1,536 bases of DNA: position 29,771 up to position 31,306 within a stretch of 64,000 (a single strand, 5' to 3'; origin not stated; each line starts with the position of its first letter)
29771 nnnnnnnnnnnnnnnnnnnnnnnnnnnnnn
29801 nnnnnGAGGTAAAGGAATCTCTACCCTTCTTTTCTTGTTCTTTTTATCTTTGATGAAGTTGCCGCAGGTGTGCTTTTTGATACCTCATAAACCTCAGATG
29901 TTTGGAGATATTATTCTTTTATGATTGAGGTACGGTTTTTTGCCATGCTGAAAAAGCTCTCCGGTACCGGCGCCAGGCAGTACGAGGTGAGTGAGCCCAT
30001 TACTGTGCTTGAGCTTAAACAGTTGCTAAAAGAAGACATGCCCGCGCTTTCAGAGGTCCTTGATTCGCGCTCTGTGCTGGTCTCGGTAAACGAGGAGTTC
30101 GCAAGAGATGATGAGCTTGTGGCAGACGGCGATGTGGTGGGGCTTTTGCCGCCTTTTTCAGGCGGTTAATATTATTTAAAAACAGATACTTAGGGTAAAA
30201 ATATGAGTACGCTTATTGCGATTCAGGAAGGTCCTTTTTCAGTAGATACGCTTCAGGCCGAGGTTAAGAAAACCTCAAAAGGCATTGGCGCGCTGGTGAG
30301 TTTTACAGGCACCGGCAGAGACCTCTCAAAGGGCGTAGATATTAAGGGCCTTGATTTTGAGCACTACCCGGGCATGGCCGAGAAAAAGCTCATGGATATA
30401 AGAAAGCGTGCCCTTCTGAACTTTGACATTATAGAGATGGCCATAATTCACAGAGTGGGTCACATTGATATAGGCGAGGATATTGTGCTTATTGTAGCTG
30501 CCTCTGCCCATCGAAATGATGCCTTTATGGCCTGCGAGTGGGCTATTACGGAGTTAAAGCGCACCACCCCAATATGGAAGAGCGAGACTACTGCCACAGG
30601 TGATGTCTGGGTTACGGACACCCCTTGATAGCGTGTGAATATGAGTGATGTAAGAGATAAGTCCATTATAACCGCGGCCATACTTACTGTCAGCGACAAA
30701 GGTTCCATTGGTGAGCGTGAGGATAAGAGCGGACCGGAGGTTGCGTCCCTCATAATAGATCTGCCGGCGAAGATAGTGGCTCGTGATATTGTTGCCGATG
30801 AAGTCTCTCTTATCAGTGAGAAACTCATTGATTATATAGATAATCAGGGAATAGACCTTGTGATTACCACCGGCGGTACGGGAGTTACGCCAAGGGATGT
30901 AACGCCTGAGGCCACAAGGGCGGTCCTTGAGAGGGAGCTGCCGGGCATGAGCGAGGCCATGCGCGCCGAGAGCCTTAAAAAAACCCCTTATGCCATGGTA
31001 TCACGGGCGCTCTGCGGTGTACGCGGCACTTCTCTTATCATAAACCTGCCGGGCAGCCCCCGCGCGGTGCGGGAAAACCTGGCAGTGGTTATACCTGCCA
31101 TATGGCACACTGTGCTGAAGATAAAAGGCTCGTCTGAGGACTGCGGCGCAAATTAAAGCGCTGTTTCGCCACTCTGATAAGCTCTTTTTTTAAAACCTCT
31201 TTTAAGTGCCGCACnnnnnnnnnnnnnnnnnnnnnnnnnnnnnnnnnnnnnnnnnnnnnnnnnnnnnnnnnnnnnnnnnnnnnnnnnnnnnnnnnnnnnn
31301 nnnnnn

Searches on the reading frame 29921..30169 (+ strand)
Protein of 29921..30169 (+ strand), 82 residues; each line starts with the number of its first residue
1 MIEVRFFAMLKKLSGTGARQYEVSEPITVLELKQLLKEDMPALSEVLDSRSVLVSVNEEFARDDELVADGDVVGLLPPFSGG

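Call 50: search_protein_families(library=pfam, proteins=[window:29921-30169:+], max_evalue=0.001)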
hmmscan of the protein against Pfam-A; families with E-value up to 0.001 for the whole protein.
window:29921-30169:+ (82 aa): 1 family
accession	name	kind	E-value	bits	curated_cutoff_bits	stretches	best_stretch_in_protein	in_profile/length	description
PF02597.26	ThiS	-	6.6e-15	55.9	22.5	1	4-82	1-76/76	ThiS family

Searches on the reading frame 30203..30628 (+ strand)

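Call 50: search_protein_families(library=pfam, proteins=[window:30203-30628:+], max_evalue=0.001)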
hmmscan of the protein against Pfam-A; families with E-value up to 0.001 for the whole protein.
window:30203-30628:+ (141 aa): 1 family
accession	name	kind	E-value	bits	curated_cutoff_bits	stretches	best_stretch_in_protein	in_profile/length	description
PF02391.22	MoaE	-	3.4e-33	114.7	23.4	1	7-120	1-113/114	MoaE protein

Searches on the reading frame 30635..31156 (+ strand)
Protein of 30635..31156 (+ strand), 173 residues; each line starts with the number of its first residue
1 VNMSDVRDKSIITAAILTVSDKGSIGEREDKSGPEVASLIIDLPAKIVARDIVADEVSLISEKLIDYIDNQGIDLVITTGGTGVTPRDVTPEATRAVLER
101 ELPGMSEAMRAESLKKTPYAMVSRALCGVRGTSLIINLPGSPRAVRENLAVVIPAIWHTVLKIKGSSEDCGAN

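Call 50: search_protein_families(library=pfam, proteins=[window:30635-31156:+], max_evalue=0.001)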
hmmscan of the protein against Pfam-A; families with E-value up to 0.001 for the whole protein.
window:30635-31156:+ (173 aa): 1 family
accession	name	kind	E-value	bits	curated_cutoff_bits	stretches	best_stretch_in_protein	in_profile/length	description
PF00994.29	MoCF_biosynth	-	1.2e-32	113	26.6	1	15-156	1-142/144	Probable molybdopterin binding domain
